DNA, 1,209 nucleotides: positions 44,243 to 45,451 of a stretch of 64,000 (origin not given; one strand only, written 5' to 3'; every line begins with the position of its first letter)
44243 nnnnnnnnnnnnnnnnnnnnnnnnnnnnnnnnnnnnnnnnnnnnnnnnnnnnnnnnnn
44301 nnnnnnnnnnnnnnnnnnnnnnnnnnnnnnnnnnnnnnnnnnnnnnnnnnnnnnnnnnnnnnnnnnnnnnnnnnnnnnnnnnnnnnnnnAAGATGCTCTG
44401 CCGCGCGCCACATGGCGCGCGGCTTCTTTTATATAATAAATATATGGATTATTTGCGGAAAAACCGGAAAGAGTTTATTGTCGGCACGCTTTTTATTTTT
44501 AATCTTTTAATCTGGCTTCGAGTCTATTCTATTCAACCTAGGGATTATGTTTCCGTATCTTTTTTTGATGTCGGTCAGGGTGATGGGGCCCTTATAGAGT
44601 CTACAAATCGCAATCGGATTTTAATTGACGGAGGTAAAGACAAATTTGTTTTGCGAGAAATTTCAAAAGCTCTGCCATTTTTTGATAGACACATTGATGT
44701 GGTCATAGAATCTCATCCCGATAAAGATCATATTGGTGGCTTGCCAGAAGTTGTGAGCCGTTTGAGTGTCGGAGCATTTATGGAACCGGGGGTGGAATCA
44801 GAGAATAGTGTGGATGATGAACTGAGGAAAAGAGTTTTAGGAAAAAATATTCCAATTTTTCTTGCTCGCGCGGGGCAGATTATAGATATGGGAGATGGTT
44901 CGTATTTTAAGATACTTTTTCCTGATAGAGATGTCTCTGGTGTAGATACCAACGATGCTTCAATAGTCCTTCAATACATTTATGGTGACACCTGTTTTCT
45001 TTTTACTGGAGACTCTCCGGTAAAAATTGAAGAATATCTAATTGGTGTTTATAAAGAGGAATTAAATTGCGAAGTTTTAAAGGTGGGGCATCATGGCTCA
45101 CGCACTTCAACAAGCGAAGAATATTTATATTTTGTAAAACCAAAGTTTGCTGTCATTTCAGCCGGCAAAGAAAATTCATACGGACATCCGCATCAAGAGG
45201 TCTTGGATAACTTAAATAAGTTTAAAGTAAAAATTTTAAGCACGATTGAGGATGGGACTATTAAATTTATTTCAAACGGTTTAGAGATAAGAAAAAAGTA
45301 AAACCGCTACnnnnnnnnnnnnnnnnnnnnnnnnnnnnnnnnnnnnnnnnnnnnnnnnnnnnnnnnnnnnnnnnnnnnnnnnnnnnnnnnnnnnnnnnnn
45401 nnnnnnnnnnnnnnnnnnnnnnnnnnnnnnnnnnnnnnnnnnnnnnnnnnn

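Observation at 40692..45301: comEC encoded as two separate genes 2.25 kb apart, with a mosaic block (higher-GC DUF218 and Zn-ribbon ORFs, host-GC SOD, higher-GC orphan) in between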

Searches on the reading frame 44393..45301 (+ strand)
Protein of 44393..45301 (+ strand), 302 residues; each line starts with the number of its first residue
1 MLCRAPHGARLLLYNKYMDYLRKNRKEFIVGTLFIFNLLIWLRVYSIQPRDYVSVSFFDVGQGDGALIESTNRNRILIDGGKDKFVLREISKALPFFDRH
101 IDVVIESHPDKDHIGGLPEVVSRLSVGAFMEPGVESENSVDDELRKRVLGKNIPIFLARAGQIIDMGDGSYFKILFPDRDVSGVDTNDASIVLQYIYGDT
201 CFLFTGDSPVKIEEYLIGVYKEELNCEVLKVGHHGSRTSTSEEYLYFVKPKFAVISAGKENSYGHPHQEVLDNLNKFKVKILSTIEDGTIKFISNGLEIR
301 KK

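Call 3: search_protein_families(library=pfam, proteins=[window:44393-45301:+], max_evalue=0.01)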
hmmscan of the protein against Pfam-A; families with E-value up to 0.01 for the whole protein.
window:44393-45301:+ (302 aa): 4 families
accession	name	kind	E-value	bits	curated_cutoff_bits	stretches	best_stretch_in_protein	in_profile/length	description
PF00753.33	Lactamase_B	-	3.7e-13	50.3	22.7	1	60-258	3-195/196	Metallo-beta-lactamase superfamily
PF25281.1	MBL_MAP1B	-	0.00051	19.6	37.6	1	57-149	25-111/279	MAP1B MBL-like domain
PF12706.13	Lactamase_B_2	-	0.00052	20.1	27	1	74-122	1-52/200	Beta-lactamase superfamily domain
PF16661.11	Lactamase_B_6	-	0.0068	16.2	27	1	73-122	6-57/193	Metallo-beta-lactamase superfamily domain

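Call 4: search_protein_families(library=ncbifam, proteins=[window:44393-45301:+], max_evalue=0.01)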
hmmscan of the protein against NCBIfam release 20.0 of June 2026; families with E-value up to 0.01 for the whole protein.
window:44393-45301:+ (302 aa): 8 families
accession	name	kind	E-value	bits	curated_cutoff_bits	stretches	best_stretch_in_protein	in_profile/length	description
TIGR00361.1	ComEC_Rec2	equivalog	2.3e-38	131.8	190.05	1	21-288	412-663/663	DNA internalization-related competence protein ComEC/Rec2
NF008580.0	PRK11539.1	equivalog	9.1e-22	77.2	969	1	39-300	489-736/758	ComEC family protein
NF049846.1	blaAHM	exception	1e-18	67.3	590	1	57-291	67-292/304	AHM family subclass B3-like metallo-beta-lactamase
NF041809.1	Avs1a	equivalog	1.8e-16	59.9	420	2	186-274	251-341/387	AVAST type 1 anti-phage system MBL fold metallo-hydrolase Avs1a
NF058524.1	6A-MBL_enzyme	equivalog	9.4e-12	44.7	220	2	57-120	1-76/346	anti-phage 6A-MBL system MBL-fold protein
NF045584.1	cas14_MBL_CASP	equivalog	3.3e-05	22.4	800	1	67-123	18-73/612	type VII CRISPR-associated protein Cas14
NF002553.0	PRK02113.1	equivalog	0.0004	19.9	386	1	68-148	39-111/252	MBL fold metallo-hydrolase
NF000456.2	blaMSI-1_fam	exception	0.0017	17.6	550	1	57-126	41-111/289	MSI-1 family subclass B3 metallo-beta-lactamase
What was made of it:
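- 44444..45301 (+): comEC-C: stand-alone ComEC-type MBL nuclease, 285 aa, with a basic N-terminus and one TM helix (residues 10-30), then the MBL domain. TIGR00361 positions 412-663, 131.8 bits (call 4).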

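Call 13: find_encoding_contigs(protein=window:44393-45301:+, flank=10000, max_places=10)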
Protein window:44393-45301:+ (302 aa): 2 contigs read that carry it; 2 places shown.
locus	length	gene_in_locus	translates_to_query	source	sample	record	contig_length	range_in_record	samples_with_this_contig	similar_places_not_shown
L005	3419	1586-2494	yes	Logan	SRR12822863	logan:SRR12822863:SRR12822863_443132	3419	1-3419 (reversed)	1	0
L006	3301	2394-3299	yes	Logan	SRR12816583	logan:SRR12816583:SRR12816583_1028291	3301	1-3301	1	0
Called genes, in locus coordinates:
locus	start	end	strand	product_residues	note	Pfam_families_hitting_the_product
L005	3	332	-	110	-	?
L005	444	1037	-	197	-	PF00081:Sod_Fe_N (weak), PF02777:Sod_Fe_C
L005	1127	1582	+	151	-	-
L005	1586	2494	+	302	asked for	PF00753:Lactamase_B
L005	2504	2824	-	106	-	-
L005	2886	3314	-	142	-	-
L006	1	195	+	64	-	?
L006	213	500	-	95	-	-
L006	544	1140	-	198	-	-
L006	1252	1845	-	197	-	PF00081:Sod_Fe_N (weak), PF02777:Sod_Fe_C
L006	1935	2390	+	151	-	-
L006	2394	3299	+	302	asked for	PF00753:Lactamase_B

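Call 32: search_solved_structures(query=window:44444-45301:+, max_evalue=0.001, show_alignments=2)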
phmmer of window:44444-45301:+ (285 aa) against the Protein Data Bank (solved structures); distinct sequences matched with E-value up to 0.001: 6.
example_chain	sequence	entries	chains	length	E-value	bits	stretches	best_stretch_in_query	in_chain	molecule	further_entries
9ic4_A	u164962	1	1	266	1.6e-29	106.1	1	36-279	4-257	Competence protein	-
30bt_A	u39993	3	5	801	2.4e-29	105.5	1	12-279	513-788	Beta-lactamase-like domain | ComEC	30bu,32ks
9vc6_A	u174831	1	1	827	1.6e-25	93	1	83-275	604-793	Competence protein ComEC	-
9vcb_A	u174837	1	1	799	1.1e-10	44.3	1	155-276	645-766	DNA internalization-related competence protein ComEC/Rec2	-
9vcf_A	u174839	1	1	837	1.3e-10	44.1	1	155-276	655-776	DNA internalization-related competence protein ComEC/Rec2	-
9vc9_A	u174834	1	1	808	5.3e-10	42.1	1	169-282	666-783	Dna internalization-related competence protein rec2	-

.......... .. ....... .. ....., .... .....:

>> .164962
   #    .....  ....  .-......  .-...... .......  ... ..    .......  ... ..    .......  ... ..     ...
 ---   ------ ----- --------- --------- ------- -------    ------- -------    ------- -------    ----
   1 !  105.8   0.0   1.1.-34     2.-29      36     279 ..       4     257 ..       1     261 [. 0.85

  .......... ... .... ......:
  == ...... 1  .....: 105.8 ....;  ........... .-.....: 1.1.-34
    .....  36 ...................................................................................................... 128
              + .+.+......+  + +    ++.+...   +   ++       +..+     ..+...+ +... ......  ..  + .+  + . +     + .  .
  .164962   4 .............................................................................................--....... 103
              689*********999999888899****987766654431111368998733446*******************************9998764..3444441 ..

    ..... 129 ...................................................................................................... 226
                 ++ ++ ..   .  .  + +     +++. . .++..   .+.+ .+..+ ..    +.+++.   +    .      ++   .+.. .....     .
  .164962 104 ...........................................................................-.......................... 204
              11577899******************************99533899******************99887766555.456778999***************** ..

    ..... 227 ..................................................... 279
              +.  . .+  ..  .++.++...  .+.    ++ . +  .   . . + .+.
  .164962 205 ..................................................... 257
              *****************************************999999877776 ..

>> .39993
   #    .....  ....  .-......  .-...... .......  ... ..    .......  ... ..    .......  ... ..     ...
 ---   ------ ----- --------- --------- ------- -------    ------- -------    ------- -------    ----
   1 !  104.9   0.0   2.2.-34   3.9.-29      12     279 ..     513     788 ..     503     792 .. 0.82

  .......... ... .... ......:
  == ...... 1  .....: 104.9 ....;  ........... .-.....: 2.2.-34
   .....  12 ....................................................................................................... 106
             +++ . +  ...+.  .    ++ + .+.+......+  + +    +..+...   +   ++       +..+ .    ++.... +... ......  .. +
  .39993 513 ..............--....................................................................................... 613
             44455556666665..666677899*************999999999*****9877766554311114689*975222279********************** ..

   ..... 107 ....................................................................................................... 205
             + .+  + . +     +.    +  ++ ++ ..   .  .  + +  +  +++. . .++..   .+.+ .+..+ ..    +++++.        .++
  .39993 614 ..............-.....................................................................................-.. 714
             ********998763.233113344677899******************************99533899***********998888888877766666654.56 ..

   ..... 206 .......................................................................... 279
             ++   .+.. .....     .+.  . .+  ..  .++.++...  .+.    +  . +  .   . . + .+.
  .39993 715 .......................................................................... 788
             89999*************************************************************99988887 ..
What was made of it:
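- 44444..45301 (+): Matches ComEC chains 9ic4_A at 1.6e-29 and 30bt_A residues 513-788 at 2.4e-29, TM helix included (call 32).
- On ComEC/Rec2: ComEC chains 9ic4_A and 30bt_A match at about 1e-29 (call 32).
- That segment aligns to the TM helix preceding the MBL domain in full-length ComEC (call 32). The retained TM helix is homologous to the one that tethers the domain to the channel in full-length ComEC (call 32).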
